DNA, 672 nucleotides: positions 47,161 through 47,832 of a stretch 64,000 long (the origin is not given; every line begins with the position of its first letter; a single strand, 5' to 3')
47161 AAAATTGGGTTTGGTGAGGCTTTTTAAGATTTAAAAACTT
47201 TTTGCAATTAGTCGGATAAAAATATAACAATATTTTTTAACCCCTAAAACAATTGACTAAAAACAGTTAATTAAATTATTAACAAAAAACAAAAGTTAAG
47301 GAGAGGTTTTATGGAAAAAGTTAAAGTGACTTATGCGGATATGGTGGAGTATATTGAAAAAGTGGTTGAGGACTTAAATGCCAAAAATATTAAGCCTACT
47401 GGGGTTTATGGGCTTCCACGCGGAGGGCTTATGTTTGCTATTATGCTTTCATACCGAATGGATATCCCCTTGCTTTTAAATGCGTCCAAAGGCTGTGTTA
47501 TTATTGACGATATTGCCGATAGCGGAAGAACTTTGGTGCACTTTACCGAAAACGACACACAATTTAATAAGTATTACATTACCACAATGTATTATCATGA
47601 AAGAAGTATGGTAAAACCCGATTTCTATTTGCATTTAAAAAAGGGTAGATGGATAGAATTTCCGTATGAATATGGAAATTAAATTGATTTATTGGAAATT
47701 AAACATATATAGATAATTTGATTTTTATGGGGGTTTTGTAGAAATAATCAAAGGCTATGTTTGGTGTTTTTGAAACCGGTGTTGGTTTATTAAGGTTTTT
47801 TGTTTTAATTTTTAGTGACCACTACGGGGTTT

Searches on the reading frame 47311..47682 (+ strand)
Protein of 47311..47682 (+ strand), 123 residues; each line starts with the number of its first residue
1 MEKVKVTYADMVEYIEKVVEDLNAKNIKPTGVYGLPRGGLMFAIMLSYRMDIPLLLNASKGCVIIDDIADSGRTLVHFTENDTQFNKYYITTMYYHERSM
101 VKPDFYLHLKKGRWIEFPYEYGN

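Call 93: search_protein_families(library=pfam, max_evalue=0.00001, proteins=[window:47311-47682:+])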
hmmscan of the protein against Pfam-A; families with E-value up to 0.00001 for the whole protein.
window:47311-47682:+ (123 aa): 1 family
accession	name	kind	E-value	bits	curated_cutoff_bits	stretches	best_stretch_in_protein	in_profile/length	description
PF00156.33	Pribosyltran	-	1e-08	35.1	26.3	0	59-78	87-106/158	Phosphoribosyl transferase domain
